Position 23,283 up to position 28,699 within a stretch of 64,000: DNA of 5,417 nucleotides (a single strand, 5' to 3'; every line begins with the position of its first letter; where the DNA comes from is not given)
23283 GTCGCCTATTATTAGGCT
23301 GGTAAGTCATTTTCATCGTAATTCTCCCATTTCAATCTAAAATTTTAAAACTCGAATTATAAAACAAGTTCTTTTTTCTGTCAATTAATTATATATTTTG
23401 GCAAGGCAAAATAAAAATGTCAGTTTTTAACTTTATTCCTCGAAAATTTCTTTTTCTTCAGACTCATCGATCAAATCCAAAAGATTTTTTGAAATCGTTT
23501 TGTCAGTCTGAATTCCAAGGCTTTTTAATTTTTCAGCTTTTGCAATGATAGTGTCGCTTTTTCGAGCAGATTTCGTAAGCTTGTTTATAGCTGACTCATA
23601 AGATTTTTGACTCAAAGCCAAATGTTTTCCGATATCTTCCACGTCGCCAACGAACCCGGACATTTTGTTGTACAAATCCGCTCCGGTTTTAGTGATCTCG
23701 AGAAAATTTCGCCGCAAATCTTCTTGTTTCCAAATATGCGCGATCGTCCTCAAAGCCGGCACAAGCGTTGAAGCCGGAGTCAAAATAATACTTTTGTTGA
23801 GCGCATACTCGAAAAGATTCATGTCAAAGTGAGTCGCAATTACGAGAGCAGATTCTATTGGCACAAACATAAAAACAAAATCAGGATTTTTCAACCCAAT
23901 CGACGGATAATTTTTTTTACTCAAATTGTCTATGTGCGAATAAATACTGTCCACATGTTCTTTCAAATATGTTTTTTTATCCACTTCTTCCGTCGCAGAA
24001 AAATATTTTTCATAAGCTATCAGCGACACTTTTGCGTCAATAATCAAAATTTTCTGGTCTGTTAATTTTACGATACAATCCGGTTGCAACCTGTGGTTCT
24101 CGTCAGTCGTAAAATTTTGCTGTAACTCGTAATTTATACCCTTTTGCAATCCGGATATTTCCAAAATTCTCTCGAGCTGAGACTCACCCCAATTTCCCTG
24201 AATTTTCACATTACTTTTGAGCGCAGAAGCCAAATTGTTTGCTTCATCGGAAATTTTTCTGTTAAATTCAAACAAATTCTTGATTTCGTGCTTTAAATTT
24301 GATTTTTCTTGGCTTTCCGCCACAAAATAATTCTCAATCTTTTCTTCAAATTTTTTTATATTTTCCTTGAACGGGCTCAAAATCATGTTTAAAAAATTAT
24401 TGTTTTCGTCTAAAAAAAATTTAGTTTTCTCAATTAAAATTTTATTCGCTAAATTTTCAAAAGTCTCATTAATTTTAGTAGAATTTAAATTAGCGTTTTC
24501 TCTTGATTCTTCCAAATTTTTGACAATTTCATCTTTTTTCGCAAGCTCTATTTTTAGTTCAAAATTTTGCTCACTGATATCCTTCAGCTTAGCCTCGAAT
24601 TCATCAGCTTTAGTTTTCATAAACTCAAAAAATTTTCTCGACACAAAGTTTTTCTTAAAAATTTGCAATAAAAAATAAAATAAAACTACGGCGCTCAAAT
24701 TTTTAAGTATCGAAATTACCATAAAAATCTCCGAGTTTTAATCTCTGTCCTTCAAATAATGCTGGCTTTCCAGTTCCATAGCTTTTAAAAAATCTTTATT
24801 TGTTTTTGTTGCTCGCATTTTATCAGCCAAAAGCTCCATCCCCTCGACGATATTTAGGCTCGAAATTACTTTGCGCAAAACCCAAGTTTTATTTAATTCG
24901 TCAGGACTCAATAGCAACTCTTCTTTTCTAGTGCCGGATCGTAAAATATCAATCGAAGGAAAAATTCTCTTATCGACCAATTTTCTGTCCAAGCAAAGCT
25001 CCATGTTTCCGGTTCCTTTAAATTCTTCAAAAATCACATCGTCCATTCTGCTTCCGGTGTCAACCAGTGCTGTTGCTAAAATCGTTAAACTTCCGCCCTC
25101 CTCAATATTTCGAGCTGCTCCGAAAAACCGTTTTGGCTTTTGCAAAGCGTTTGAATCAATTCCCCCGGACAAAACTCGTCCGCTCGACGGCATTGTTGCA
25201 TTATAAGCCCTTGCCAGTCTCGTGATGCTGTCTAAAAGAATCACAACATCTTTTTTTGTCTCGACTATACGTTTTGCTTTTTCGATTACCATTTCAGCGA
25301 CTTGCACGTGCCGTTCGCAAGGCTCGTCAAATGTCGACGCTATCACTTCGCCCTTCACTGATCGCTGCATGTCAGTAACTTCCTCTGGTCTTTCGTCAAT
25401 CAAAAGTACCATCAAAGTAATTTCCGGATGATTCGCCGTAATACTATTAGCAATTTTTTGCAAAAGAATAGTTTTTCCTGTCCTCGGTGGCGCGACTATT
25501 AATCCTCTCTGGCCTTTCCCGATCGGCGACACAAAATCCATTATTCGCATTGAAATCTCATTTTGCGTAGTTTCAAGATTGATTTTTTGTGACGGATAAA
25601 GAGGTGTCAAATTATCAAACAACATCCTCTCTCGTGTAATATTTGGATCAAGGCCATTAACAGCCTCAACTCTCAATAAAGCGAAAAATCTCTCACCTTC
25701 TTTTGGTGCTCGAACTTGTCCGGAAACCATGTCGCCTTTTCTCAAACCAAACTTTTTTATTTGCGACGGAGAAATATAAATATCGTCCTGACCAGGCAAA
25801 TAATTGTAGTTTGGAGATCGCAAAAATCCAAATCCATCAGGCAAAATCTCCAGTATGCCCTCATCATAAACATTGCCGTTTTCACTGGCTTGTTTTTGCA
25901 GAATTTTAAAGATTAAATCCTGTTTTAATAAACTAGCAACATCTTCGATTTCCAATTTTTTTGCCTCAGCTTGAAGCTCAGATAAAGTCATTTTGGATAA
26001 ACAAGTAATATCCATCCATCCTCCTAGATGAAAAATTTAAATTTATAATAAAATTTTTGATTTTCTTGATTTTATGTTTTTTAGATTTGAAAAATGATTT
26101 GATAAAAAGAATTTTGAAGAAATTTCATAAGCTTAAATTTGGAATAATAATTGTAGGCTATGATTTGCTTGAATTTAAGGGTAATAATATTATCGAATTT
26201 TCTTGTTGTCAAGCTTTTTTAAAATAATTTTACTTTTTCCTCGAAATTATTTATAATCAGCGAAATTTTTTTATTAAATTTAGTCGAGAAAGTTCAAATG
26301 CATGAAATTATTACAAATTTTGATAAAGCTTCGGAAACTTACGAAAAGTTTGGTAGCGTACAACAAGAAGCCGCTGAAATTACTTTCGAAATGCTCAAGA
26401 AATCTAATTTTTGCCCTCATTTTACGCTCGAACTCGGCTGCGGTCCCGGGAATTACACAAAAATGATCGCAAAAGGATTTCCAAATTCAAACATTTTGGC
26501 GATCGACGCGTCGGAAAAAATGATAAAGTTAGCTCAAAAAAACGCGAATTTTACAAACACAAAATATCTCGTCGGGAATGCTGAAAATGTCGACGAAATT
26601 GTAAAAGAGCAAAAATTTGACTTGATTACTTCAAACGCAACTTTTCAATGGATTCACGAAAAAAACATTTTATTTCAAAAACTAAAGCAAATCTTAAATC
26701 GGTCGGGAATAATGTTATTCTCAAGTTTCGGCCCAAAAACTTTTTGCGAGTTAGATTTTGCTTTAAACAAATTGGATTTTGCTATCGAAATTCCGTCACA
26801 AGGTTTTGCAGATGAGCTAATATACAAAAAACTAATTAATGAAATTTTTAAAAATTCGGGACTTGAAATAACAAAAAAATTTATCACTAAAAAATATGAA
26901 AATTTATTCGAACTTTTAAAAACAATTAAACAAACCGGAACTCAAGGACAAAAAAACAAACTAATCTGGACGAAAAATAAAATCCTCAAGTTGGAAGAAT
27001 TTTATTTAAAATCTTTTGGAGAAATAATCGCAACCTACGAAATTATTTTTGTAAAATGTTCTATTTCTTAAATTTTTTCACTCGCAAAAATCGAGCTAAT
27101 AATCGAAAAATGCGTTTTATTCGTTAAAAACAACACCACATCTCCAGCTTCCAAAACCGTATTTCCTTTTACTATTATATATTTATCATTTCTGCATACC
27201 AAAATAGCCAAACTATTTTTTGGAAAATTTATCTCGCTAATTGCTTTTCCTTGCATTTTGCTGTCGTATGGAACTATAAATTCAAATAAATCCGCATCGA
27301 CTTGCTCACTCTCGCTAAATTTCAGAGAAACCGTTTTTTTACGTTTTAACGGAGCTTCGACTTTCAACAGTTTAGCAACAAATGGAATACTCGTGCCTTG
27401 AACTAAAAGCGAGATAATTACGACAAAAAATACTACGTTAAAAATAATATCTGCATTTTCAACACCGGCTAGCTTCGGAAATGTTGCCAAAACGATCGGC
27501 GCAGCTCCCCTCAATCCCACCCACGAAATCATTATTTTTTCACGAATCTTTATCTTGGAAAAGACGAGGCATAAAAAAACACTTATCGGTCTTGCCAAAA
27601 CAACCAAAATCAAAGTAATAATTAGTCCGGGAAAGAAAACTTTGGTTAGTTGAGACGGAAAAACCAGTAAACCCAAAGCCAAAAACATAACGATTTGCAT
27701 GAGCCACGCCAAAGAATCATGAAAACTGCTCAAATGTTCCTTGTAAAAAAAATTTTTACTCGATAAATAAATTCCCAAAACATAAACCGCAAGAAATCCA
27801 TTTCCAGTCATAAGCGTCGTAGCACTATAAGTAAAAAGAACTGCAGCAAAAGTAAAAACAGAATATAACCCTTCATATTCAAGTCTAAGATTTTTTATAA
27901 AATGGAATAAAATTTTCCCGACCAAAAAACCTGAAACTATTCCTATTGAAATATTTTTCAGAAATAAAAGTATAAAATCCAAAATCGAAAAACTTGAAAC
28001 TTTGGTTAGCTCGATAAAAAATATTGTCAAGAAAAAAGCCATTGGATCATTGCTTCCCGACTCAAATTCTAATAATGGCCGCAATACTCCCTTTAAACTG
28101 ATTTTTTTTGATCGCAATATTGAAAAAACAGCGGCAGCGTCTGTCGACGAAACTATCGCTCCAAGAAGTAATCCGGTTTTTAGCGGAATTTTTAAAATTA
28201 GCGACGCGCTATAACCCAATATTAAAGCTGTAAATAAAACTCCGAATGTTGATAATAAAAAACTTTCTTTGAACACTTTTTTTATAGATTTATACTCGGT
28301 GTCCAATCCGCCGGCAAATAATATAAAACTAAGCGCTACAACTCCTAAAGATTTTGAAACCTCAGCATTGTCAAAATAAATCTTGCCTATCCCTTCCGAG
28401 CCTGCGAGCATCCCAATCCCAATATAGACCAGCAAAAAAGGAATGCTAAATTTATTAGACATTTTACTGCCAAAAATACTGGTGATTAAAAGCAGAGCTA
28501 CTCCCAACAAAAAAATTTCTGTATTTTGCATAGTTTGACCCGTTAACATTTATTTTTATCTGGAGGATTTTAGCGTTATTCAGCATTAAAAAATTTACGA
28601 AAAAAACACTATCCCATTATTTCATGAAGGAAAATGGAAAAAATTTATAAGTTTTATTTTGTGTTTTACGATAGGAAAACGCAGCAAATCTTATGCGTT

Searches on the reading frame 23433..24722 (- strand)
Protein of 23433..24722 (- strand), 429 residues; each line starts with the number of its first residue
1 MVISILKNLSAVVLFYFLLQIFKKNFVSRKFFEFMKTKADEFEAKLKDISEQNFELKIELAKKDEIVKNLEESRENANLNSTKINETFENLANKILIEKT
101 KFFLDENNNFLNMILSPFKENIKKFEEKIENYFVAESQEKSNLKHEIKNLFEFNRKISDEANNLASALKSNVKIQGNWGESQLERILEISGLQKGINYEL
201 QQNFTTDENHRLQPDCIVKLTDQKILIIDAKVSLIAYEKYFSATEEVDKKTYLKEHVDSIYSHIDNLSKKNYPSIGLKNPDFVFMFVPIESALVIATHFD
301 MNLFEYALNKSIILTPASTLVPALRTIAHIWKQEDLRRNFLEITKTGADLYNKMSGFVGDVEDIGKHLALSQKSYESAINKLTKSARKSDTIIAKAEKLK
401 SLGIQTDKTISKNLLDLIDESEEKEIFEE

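Call 39: search_protein_families(library=pfam, max_evalue=0.00001, proteins=[window:23433-24722:-])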
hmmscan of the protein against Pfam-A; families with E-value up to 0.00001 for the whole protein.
window:23433-24722:- (429 aa): 1 family
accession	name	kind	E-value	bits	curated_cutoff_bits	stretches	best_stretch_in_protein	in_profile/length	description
PF02646.22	RmuC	-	5.9e-92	308.3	26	1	111-408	3-290/291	RmuC family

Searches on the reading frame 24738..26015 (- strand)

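Call 39: search_protein_families(library=pfam, max_evalue=0.00001, proteins=[window:24738-26015:-])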
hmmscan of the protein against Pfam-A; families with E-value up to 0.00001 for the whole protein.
window:24738-26015:- (425 aa): 3 families
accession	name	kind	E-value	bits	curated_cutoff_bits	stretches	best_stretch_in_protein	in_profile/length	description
PF07497.18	Rho_RNA_bind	-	1.9e-34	117.7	27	1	52-124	2-72/73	Rho termination factor, RNA-binding domain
PF00006.31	ATP-synt_ab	-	3.8e-25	89.2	29.5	1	156-360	2-211/213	ATP synthase alpha/beta family, nucleotide-binding domain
PF07498.18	Rho_N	-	1.7e-11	44.3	24.9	1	6-47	2-43/43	Rho termination factor, N-terminal domain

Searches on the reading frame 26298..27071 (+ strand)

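Call 39: search_protein_families(library=pfam, max_evalue=0.00001, proteins=[window:26298-27071:+])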
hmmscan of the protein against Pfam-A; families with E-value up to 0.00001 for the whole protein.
window:26298-27071:+ (257 aa): 7 families
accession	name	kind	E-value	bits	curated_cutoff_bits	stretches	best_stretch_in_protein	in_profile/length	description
PF13847.12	Methyltransf_31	-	3e-20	72.8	27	1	44-164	8-130/145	Methyltransferase domain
PF08241.18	Methyltransf_11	-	3.2e-17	63.4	21.2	1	44-141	1-95/95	Methyltransferase domain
PF13649.12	Methyltransf_25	-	4e-17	63.1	27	1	44-137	2-97/97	Methyltransferase domain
PF08242.18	Methyltransf_12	-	1.2e-14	55.3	30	1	44-138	1-97/98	Methyltransferase domain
PF13489.12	Methyltransf_23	-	4.4e-11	43.2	27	1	43-148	26-123/164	Methyltransferase domain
PF05175.20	MTS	-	6.1e-09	36.2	23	1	31-139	25-136/170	Methyltransferase small domain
PF02390.23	Methyltransf_4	-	2.2e-06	27.7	24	1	43-110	5-76/173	Putative methyltransferase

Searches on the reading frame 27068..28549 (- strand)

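Call 40: search_protein_families(library=pfam, max_evalue=0.00001, proteins=[window:27068-28549:-])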
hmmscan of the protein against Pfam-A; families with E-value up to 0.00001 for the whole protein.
window:27068-28549:- (493 aa): 2 families
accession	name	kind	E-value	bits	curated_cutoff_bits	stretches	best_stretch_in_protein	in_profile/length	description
PF00999.27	Na_H_Exchanger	-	4.6e-55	187.4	26.2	1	21-393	2-374/375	Sodium/hydrogen exchanger, transmembrane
PF02080.26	TrkA_C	-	7.5e-12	45.4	27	1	421-480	1-62/71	TrkA-C domain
